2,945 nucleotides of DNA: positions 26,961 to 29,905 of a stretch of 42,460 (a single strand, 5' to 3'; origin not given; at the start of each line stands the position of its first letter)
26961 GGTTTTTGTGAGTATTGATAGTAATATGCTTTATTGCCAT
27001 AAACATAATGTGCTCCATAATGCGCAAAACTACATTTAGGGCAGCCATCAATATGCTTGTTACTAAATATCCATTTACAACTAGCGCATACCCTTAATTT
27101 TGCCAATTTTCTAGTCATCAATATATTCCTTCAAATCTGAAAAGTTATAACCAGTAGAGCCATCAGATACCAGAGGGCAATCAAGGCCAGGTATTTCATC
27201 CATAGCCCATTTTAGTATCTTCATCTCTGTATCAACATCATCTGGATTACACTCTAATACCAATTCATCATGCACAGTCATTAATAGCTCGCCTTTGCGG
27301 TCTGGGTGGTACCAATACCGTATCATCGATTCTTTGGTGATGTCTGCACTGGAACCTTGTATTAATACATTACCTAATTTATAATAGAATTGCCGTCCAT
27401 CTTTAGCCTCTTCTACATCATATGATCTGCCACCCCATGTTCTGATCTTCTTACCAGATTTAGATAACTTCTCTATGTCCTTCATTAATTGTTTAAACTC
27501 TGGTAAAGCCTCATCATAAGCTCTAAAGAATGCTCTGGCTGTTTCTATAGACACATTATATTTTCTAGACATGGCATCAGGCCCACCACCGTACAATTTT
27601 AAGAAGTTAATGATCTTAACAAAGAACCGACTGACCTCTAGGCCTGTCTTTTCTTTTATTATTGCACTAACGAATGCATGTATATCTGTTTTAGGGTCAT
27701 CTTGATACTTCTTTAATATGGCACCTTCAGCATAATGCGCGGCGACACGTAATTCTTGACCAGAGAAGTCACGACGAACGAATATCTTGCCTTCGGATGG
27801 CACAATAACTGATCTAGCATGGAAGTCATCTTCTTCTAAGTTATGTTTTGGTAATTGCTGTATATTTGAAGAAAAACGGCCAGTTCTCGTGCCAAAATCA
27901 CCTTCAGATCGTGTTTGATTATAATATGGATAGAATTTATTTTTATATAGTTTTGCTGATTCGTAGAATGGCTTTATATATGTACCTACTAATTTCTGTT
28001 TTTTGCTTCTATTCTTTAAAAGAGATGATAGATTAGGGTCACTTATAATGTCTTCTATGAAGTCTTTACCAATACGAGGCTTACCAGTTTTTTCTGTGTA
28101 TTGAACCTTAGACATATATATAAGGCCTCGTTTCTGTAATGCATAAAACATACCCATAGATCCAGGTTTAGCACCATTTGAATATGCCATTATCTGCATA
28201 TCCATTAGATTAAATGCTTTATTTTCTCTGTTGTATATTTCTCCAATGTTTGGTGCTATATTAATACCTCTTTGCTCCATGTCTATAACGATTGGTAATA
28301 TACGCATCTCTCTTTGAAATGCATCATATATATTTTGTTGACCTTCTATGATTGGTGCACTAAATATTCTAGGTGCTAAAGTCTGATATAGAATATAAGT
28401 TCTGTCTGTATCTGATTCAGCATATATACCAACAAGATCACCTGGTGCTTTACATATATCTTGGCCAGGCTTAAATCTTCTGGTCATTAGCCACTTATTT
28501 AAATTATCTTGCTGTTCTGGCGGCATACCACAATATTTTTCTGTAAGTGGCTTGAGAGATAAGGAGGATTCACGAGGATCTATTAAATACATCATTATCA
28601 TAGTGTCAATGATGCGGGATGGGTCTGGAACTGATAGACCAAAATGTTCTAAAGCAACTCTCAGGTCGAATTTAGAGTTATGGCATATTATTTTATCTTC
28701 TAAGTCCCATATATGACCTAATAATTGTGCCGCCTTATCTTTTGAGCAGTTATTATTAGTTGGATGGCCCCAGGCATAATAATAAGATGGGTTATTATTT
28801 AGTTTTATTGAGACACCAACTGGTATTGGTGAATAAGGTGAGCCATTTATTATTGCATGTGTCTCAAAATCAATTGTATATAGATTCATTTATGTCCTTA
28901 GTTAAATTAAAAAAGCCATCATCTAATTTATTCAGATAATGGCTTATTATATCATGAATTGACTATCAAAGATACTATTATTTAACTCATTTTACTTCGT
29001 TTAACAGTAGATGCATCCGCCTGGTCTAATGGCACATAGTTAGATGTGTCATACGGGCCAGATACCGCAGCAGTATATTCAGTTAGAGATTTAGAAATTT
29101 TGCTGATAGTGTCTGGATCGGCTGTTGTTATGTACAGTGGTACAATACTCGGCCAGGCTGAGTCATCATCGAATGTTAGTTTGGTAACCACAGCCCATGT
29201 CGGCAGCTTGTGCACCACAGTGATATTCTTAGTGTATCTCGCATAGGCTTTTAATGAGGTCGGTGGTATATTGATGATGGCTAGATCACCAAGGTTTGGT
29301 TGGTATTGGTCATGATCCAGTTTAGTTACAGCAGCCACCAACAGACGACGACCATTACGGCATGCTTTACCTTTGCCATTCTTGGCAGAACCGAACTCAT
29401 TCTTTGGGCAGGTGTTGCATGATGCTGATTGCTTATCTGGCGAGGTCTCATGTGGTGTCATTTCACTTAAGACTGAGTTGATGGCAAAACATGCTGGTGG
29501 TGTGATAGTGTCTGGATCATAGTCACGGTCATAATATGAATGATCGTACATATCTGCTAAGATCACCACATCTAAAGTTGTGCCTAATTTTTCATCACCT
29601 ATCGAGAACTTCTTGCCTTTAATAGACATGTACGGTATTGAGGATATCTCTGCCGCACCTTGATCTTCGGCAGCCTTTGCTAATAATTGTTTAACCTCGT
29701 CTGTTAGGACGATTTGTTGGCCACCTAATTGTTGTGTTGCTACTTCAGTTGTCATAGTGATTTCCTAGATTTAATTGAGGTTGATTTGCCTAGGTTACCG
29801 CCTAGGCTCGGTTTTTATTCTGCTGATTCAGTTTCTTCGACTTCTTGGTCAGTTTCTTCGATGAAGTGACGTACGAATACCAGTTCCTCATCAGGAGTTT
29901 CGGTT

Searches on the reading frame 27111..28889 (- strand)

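Call 45: search_protein_families(library=phrogs, proteins=[window:27111-28889:-], max_evalue=0.0001)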
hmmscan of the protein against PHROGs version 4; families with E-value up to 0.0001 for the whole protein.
window:27111-28889:- (592 aa): 8 families
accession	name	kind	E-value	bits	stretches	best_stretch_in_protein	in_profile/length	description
phrog_17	-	DNA, RNA and nucleotide metabolism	1.7e-83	282.5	1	3-591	672-1238/1445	DNA polymerase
phrog_2573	-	DNA, RNA and nucleotide metabolism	1.3e-17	65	1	366-567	15-249/336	DNA polymerase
phrog_10285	-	DNA, RNA and nucleotide metabolism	3.9e-17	63.3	2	341-478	30-173/321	DNA polymerase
phrog_5995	-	DNA, RNA and nucleotide metabolism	1.3e-14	55.3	1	432-573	5-154/236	DNA polymerase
phrog_15971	-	DNA, RNA and nucleotide metabolism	1.6e-12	48.3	1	264-585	69-374/376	DNA polymerase I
phrog_12241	-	DNA, RNA and nucleotide metabolism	4.4e-12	46.7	1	3-212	129-336/502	DNA polymerase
phrog_403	-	DNA, RNA and nucleotide metabolism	1e-06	28.9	1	61-175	135-250/321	DNA polymerase exonuclease subunit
phrog_24147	-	DNA, RNA and nucleotide metabolism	6.6e-06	27.3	1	504-585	4-91/93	DNA polymerase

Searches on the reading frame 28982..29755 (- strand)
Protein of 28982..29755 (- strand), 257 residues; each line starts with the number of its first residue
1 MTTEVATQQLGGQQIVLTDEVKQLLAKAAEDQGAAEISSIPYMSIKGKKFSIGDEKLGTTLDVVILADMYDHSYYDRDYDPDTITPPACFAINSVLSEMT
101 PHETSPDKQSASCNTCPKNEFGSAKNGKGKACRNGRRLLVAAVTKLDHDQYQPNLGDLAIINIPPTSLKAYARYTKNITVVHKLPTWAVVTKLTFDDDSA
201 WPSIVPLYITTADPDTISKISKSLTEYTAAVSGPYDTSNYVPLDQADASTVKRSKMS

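Call 45: search_protein_families(library=phrogs, proteins=[window:28982-29755:-], max_evalue=0.0001)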
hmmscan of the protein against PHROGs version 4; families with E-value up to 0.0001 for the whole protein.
window:28982-29755:- (257 aa): 2 families
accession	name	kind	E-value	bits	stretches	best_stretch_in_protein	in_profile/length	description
phrog_27714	-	unknown function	5.4e-31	109.2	1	39-204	59-227/292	-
phrog_23155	-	unknown function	3.1e-15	57.2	1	62-203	70-192/255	-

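Call 47: search_protein_families(library=pfam, proteins=[window:28982-29755:-], max_evalue=0.01)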
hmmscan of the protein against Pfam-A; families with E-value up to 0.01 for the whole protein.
window:28982-29755:- (257 aa): 0 families

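Call 52: search_solved_structures(query=A3, max_evalue=10, show_alignments=1)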
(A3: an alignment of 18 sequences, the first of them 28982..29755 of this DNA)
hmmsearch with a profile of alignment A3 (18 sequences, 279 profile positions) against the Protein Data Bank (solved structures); distinct sequences matched with E-value up to 10: 1.
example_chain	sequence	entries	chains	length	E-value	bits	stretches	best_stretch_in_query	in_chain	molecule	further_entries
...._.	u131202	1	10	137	0.5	13.1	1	162-250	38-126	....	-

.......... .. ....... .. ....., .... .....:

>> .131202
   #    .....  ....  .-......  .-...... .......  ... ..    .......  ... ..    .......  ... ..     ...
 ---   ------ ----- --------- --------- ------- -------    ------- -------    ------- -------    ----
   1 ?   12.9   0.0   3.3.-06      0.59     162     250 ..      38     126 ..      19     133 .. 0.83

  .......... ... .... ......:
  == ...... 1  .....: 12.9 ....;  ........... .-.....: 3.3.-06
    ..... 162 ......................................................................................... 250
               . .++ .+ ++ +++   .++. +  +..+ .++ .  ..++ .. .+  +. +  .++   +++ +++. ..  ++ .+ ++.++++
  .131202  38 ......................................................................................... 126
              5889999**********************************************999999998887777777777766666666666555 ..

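Call 84: find_homologous_proteins(query=A3, max_evalue=0.00001)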
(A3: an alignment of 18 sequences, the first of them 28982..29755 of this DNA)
Query A3 (18 sequences) (257 aa, profile of the alignment): 396 proteins with E <= 0.00001 among 8000 candidates; the best 120 are listed.
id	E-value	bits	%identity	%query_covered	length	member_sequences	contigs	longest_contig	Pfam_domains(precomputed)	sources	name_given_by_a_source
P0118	4.7e-110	386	33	75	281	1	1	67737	-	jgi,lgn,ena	-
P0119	2.2e-108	380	32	76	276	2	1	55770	-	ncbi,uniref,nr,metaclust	ncbi:hypothetical protein [Xanthomonas phage Xp15]|uniref:Uncharacterized protein n=1 Tax=Xanthomona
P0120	1.8e-107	377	33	71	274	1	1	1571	-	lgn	-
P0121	3.7e-107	376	33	76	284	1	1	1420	-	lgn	-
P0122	3.8e-107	376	36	68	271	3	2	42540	-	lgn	-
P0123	4.7e-107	376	31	93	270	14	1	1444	-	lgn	-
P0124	1.1e-106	375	31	72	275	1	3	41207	-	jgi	-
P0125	1.5e-106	374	31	74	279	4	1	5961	-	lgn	-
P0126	1.9e-106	374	31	79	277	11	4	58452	-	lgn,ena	-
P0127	2.6e-106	373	34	74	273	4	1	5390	-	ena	-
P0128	2.6e-106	373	33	60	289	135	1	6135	-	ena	-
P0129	3.2e-106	373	32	86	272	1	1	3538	-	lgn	-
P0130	7.2e-106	372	32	79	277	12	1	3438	-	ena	-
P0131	1.3e-105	371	31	73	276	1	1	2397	-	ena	-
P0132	1.8e-105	371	32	73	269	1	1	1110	-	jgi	jgi:hypothetical protein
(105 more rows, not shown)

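Call 92: predict_structure(alignment_id=A5)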
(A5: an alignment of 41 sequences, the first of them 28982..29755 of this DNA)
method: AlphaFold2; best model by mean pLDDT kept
length: 257 residues; sequences in the alignment: 41
mean_pLDDT: 69.0   pTM: 0.67
mean pLDDT of the five models: 69.0, 67.4, 65.4, 65.3, 62.8
residues with pLDDT >= 90: 38; 70-90: 76; 50-70: 104; < 50: 39
segments of 3 or more residues with pLDDT < 50: 1-8, 31-36, 94-99, 234-237, 239-243, 251-257
pLDDT, mean of each block of 10 residues (from residue 1): 45 61 58 50 78 85 87 68 66 48 58 61 56 74 76 68 91 90 88 92 93 82 70 49 49 44
secondary structure, 60 per line:
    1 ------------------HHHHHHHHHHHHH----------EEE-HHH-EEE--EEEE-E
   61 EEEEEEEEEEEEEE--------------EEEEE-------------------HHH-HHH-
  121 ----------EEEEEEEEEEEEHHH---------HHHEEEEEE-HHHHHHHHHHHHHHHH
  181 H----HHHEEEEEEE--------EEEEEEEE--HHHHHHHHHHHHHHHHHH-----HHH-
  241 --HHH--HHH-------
elements in order: H19-31 E42-44 E50-52 E55-58 E60-74 E89-93 E131-142 E158-163 H165-181 E189-195 E204-211 H214-231

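Call 94: fold_search(model_id=the predicted structure, library=pdb)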
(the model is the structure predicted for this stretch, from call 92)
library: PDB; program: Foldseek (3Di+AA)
matches with E <= 10: 320; with E <= 0.001: 0
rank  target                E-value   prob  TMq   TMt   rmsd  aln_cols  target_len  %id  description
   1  7mgl_A                1.8e-01  0.06  0.14  0.09  18.6       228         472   14  Structure of human TRPML1 with ML-SI3 (released 2021-06-16)
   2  1fsn_A                2.4e-01  0.03  0.12  0.12  21.2       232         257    9  X-RAY CRYSTAL STRUCTURE OF METAL-FREE F93S/F95L/W97M CARBONIC ANHYDRASE (CAII) VARIANT (released 2001-01-17)
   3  1l3a_A                4.3e-01  0.06  0.15  0.21  14.3       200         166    8  Structure of the plant transcriptional regulator PBF-2 (released 2002-06-26)
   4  1fqm                  4.5e-01  0.02  0.13  0.13  20.8       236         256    9  X-RAY CRYSTAL STRUCTURE OF ZINC-BOUND F93I/F95M/W97V CARBONIC ANHYDRASE (CAII) VARIANT (released 2001-01-17)
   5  1fqr                  4.8e-01  0.02  0.12  0.12  21.4       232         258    7  X-RAY CRYSTAL STRUCTURE OF COBALT-BOUND F93I/F95M/W97V CARBONIC ANHYDRASE (CAII) VARIANT (released 2001-01-17)
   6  2r9a_B                5.1e-01  0.06  0.11  0.12  13.1       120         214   12  Crystal structure of human XLF (released 2008-01-01)
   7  1l3a_D                5.4e-01  0.03  0.13  0.17  16.6       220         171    7  Structure of the plant transcriptional regulator PBF-2 (released 2002-06-26)
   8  5wj5_A                6.1e-01  0.02  0.09  0.06  22.0       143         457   15  Human TRPML1 channel structure in closed conformation (released 2017-10-18)
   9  9mj5_C                6.4e-01  0.04  0.16  0.20  17.0       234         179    8  Catalytic domain of human DNA polymerase alpha in complex with DNA and RPA (released 2025-02-19)
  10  8s0a_2                7.2e-01  0.06  0.17  0.08  15.3       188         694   13  H. sapiens MCM2-7 hexamer bound to double stranded DNA (released 2024-10-02)
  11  2z6k_B                7.7e-01  0.06  0.14  0.23  14.6       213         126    8  Crystal structure of full-length human RPA14/32 heterodimer (released 2007-12-04)
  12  5loa_A                7.7e-01  0.03  0.11  0.09  19.0       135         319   10  Crystal structure of the engineered D-Amino Acid Dehydrogenase (DAADH) bound to NADP+ (released 2017-08-16)
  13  9e2y_5                8.1e-01  0.06  0.16  0.09  12.9       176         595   10  Cryo-EM structure of yeast CMG helicase stalled at G4-containing DNA template, state 3 (released 2025-03-26)
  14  3sr2_G                9.1e-01  0.05  0.09  0.10  12.6       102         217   16  Crystal Structure of Human XLF-XRCC4 Complex (released 2011-07-20)
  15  5mwf_A                9.1e-01  0.05  0.11  0.11  12.9       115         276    7  Human Jagged2 C2-EGF2 (released 2017-06-14)
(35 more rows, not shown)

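Call 96: fold_search(model_id=the predicted structure, library=viral)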
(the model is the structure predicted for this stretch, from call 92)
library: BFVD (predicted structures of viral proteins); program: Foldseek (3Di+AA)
matches with E <= 10: 550; with E <= 0.001: 44
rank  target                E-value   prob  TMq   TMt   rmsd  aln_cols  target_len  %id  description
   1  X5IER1                3.1e-15  1.00  0.60  0.54  14.8       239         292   27  Uncharacterized protein [Pseudomonas phage KPP25]
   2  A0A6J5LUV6            5.2e-14  1.00  0.55  0.48  17.6       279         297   26  Uncharacterized protein [uncultured Caudovirales phage]
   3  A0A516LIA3            5.4e-13  1.00  0.54  0.61   5.1       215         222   26  (no name in the UniProt tables at hand)
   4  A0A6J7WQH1            1.5e-12  1.00  0.54  0.47  13.5       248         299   18  Uncharacterized protein [uncultured Caudovirales phage]
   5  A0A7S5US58            2.1e-12  1.00  0.50  0.34   9.7       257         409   24  (no name in the UniProt tables at hand)
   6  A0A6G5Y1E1            1.5e-09  1.00  0.48  0.26  18.2       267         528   14  (no name in the UniProt tables at hand)
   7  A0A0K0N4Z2            5.3e-09  1.00  0.52  0.41  14.6       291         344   15  Uncharacterized protein [Tsukamurella phage TIN2]
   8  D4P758                1.0e-08  1.00  0.50  0.57   6.4       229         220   16  (no name in the UniProt tables at hand)
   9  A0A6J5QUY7            1.1e-08  1.00  0.49  0.49   9.6       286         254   16  Uncharacterized protein [uncultured Caudovirales phage]
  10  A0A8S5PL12            1.8e-08  1.00  0.42  0.37  18.6       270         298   17  Uncharacterized protein [Podoviridae sp. ctnCN2]
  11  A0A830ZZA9            2.7e-08  1.00  0.52  0.59  15.1       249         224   16  (no name in the UniProt tables at hand)
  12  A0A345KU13            8.7e-08  1.00  0.51  0.49   7.6       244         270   13  (no name in the UniProt tables at hand)
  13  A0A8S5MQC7            9.3e-08  1.00  0.47  0.30  15.2       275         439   16  Uncharacterized protein [Podoviridae sp. ctUS21]
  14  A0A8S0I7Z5            1.9e-07  1.00  0.44  0.45  19.9       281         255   15  (no name in the UniProt tables at hand)
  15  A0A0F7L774            3.6e-07  1.00  0.45  0.42   9.2       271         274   12  Uncharacterized protein [uncultured marine virus]
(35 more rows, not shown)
